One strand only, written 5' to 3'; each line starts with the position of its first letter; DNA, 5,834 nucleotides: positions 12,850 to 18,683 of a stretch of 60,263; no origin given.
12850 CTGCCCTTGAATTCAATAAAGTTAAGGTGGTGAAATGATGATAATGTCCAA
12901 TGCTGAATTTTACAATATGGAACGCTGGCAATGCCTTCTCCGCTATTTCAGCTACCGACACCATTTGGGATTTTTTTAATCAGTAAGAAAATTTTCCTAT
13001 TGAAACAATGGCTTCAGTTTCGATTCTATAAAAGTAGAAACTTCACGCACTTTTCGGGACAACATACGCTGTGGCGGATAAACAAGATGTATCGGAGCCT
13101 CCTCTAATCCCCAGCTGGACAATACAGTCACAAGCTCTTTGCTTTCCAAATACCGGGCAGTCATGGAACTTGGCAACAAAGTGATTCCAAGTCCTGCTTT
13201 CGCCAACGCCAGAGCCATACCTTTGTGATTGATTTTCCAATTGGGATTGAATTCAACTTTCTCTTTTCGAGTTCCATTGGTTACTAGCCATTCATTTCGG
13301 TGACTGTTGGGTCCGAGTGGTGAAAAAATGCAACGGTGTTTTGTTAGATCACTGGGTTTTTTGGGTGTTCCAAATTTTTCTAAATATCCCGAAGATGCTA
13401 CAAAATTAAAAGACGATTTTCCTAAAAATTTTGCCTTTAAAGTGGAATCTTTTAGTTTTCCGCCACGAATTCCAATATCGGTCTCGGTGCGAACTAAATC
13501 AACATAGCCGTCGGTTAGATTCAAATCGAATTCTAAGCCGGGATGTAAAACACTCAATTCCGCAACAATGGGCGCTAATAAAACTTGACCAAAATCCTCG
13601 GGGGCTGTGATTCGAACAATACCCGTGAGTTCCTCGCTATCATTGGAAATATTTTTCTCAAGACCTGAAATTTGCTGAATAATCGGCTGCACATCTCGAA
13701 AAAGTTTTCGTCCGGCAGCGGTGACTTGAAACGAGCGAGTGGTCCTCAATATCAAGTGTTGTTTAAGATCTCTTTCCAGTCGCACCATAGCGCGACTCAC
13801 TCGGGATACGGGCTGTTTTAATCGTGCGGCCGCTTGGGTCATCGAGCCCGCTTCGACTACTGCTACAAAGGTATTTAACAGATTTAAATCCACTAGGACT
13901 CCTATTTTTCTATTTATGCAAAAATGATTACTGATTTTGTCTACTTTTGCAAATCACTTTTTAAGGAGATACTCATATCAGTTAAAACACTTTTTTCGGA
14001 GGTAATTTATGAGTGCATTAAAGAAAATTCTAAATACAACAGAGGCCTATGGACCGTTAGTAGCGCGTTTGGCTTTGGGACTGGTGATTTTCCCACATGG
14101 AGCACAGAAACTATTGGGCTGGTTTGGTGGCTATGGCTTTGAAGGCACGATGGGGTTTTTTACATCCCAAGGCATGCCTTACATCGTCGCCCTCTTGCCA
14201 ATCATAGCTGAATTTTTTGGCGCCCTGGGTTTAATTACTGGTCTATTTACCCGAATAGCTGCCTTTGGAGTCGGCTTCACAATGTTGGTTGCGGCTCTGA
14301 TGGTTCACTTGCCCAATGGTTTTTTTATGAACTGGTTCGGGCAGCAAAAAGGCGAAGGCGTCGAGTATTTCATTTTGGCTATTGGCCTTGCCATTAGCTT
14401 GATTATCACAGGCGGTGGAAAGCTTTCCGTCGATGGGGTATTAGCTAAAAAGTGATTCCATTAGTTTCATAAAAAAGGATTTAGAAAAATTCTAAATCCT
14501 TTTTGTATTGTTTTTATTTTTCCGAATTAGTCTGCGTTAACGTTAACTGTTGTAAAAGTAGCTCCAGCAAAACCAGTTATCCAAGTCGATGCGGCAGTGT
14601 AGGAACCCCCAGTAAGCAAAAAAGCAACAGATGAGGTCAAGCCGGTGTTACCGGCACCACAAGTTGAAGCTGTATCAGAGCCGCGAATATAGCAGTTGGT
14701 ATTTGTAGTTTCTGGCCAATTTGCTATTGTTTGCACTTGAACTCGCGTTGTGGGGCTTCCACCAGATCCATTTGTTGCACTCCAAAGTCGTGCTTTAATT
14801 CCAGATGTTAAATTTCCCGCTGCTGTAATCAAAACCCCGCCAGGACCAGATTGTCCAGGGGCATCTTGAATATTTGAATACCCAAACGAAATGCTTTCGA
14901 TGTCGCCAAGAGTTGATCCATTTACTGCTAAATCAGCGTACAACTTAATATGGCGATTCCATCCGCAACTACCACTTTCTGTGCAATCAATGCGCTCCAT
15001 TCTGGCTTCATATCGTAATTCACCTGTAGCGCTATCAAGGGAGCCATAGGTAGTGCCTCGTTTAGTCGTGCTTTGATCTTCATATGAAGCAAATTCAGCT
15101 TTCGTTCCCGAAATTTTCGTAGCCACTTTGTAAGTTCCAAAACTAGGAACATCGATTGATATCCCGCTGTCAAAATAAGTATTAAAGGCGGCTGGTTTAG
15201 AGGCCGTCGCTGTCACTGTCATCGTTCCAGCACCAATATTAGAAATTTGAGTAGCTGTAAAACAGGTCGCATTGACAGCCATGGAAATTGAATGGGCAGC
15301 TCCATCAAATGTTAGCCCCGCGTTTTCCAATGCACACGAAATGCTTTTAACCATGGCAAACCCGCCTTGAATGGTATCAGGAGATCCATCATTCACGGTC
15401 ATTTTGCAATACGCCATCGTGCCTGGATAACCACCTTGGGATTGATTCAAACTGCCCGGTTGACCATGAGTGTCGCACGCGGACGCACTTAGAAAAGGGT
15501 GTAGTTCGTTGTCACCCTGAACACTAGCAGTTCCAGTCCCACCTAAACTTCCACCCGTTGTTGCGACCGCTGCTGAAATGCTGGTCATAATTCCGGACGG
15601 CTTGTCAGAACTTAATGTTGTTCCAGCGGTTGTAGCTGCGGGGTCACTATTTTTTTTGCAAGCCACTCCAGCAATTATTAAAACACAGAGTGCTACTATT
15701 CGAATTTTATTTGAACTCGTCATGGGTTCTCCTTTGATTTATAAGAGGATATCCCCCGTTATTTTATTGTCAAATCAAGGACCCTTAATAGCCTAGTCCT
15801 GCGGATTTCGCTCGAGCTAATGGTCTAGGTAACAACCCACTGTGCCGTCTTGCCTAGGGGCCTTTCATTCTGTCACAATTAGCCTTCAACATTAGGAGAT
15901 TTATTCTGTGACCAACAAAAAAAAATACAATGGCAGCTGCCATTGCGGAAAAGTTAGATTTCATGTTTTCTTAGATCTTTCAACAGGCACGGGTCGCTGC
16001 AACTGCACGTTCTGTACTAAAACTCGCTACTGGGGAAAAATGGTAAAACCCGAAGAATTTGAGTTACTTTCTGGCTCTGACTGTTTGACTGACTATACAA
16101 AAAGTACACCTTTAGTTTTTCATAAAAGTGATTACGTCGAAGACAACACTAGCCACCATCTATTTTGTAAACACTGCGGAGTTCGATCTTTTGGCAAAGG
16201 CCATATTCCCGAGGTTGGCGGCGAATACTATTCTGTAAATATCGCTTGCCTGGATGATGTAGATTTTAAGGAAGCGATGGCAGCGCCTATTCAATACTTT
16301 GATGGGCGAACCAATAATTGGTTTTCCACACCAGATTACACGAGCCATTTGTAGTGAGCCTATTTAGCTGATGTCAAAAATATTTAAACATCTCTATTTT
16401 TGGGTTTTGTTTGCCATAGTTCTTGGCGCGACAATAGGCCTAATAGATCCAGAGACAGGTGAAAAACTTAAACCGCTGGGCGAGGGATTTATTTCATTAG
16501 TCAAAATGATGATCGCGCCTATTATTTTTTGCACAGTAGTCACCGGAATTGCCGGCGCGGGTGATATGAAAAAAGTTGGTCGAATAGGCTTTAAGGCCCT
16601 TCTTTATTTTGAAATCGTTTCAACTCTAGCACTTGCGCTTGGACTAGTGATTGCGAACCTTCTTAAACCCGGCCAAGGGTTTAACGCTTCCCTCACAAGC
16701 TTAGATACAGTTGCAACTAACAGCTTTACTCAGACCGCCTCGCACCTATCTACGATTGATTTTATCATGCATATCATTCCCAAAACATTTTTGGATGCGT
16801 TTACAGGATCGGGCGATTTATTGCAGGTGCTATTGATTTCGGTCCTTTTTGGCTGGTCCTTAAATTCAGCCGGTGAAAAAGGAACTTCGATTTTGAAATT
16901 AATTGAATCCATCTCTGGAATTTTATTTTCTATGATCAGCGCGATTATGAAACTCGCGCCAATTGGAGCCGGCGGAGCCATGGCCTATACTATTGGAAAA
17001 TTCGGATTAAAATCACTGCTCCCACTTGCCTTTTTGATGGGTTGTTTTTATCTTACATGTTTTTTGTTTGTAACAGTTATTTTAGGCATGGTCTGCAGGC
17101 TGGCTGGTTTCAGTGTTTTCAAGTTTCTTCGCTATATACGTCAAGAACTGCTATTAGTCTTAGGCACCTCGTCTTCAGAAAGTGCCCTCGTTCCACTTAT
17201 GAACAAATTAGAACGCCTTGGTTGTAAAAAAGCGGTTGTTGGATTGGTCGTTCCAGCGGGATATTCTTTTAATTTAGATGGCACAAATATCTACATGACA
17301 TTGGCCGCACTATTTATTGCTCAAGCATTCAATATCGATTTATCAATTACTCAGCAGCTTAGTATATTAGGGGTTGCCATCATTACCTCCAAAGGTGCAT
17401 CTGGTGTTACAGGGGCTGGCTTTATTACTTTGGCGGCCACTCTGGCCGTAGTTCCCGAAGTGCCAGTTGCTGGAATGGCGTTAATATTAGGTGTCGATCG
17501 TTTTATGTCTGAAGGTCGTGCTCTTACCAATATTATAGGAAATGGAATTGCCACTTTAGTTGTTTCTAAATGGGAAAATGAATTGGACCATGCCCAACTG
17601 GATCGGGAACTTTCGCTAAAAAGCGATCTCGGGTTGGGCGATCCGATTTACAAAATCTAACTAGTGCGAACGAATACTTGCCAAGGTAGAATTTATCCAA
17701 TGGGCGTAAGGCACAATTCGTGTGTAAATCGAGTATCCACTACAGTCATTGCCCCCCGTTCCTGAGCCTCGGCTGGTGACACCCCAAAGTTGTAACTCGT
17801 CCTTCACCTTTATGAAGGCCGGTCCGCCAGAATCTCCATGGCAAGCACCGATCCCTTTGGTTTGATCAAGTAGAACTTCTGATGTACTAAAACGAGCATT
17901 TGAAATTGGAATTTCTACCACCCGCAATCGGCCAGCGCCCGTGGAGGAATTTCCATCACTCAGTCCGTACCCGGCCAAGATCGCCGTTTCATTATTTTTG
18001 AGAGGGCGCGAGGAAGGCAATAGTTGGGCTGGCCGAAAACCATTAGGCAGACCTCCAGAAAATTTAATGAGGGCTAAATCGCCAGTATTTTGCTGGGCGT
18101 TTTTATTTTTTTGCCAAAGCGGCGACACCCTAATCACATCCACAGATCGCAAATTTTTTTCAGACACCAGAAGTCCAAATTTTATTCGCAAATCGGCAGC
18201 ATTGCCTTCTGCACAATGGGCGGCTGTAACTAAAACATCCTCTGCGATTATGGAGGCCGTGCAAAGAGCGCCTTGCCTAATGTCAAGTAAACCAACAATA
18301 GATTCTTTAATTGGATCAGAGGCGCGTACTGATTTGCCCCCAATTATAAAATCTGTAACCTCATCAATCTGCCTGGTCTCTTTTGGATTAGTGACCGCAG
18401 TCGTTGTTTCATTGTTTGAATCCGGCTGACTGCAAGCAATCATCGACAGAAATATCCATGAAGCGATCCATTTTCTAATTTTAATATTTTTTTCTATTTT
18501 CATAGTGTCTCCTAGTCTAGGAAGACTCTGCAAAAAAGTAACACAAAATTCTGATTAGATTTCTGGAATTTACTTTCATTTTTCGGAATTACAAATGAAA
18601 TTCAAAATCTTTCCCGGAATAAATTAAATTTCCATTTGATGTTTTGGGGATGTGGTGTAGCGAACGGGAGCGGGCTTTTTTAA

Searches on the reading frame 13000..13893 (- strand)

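Call 68: search_protein_families(library=pfam, proteins=[window:13000-13893:-], max_evalue=0.0001)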
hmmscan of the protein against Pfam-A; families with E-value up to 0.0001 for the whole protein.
window:13000-13893:- (298 aa): 2 families
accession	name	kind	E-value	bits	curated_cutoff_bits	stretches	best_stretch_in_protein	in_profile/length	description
PF03466.25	LysR_substrate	-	1.4e-37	129.6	28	1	87-291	2-206/209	LysR substrate binding domain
PF00126.33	HTH_1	-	5.1e-16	58.8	26.6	1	3-62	1-60/60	Bacterial regulatory helix-turn-helix protein, lysR family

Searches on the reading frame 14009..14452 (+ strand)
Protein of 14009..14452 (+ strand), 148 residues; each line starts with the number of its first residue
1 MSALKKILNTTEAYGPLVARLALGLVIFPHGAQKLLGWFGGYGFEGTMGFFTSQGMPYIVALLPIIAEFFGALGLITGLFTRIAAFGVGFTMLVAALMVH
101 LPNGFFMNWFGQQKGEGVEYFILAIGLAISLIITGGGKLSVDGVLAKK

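Call 68: search_protein_families(library=pfam, proteins=[window:14009-14452:+], max_evalue=0.0001)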
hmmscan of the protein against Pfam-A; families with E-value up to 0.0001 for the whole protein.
window:14009-14452:+ (148 aa): 2 families
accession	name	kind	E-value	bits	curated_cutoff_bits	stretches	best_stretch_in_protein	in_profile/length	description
PF07681.17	DoxX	-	5.6e-21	75.4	23.6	1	15-100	1-84/85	DoxX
PF04173.18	DoxD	-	9.8e-05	22.8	22.7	0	62-148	70-147/167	TQO small subunit DoxD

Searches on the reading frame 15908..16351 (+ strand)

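Call 68: search_protein_families(library=pfam, proteins=[window:15908-16351:+], max_evalue=0.0001)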
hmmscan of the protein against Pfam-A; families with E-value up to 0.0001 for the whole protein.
window:15908-16351:+ (148 aa): 1 family
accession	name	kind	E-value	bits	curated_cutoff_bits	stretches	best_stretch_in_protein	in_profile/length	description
PF04828.22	GFA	-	9.6e-12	45.4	24.3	1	7-125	2-106/115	Glutathione-dependent formaldehyde-activating enzyme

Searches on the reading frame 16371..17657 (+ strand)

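Call 68: search_protein_families(library=pfam, proteins=[window:16371-17657:+], max_evalue=0.0001)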
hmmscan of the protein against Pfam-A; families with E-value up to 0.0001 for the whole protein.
window:16371-17657:+ (429 aa): 1 family
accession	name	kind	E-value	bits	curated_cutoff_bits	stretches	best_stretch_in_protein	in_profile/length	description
PF00375.23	SDF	-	4.7e-107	358.8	27.9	1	8-401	1-387/387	Sodium:dicarboxylate symporter family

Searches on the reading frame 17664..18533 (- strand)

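Call 68: search_protein_families(library=pfam, proteins=[window:17664-18533:-], max_evalue=0.0001)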
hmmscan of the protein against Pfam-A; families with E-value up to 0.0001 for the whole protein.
window:17664-18533:- (290 aa): 1 family
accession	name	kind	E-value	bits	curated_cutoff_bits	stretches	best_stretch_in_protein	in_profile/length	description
PF00089.32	Trypsin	-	1.3e-26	94.2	20.6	1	79-280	14-220/220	Trypsin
